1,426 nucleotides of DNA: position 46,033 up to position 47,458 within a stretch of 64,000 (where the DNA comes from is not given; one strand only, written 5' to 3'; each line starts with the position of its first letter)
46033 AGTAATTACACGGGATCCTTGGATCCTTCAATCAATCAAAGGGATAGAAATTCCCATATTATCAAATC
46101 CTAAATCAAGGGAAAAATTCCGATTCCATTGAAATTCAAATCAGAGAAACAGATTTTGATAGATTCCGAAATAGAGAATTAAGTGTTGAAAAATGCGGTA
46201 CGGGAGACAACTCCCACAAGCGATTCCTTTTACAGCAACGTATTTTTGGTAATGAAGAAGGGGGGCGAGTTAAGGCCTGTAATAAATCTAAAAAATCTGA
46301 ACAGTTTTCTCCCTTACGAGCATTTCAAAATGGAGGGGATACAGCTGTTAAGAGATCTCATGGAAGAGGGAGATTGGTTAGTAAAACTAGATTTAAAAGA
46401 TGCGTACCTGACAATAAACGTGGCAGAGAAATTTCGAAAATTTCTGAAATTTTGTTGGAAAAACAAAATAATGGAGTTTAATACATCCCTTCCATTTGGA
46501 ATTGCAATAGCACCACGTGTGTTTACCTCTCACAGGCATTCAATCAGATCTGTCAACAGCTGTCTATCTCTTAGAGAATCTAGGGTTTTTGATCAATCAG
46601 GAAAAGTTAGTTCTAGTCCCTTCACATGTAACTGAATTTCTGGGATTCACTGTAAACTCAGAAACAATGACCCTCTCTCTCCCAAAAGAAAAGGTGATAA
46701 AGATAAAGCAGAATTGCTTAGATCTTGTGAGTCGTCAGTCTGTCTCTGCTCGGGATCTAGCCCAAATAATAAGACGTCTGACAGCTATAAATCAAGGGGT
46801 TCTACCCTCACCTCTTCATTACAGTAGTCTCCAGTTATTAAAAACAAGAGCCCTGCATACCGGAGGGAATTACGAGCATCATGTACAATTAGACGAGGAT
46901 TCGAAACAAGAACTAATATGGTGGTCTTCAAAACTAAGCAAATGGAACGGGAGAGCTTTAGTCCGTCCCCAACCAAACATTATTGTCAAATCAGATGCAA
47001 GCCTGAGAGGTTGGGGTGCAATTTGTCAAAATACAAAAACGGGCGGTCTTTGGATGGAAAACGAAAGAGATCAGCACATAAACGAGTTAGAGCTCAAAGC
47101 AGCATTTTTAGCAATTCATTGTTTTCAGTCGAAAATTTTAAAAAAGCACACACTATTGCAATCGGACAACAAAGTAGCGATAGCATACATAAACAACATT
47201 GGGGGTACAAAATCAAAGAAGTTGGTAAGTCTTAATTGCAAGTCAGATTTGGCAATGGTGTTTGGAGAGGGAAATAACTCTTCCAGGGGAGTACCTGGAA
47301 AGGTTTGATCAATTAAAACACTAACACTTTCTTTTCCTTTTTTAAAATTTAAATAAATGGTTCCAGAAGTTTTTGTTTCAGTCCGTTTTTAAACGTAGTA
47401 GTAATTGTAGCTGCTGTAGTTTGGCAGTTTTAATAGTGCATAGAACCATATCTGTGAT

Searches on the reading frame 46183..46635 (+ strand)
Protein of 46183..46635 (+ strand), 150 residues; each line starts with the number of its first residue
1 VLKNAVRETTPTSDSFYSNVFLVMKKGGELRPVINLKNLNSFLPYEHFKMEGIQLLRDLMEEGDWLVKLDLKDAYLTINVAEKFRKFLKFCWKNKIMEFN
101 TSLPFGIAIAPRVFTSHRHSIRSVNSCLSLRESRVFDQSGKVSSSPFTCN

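Call 51: search_protein_families(library=pfam, max_evalue=0.01, proteins=[window:46183-46635:+])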
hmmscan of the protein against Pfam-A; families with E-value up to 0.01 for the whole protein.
window:46183-46635:+ (150 aa): 1 family
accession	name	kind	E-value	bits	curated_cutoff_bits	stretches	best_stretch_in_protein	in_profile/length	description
PF00078.32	RVT_1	-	8.4e-08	32.6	29.6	1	24-116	2-132/205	Reverse transcriptase (RNA-dependent DNA polymerase)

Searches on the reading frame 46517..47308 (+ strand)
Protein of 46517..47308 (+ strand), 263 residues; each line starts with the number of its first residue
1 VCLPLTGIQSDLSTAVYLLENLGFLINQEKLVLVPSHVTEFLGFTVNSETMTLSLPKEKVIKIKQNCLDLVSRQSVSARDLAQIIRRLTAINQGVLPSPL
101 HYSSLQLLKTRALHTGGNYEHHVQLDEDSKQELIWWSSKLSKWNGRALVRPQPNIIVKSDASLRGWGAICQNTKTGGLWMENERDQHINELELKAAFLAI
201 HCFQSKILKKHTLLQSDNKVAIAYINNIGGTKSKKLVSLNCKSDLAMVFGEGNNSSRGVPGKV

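Call 51: search_protein_families(library=pfam, max_evalue=0.01, proteins=[window:46517-47308:+])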
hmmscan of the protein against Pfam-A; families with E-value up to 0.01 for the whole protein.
window:46517-47308:+ (263 aa): 1 family
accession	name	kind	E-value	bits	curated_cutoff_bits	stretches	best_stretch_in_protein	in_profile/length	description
PF17917.7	RT_RNaseH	-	0.01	16.5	24.8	0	152-222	3-83/105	RNase H-like domain found in reverse transcriptase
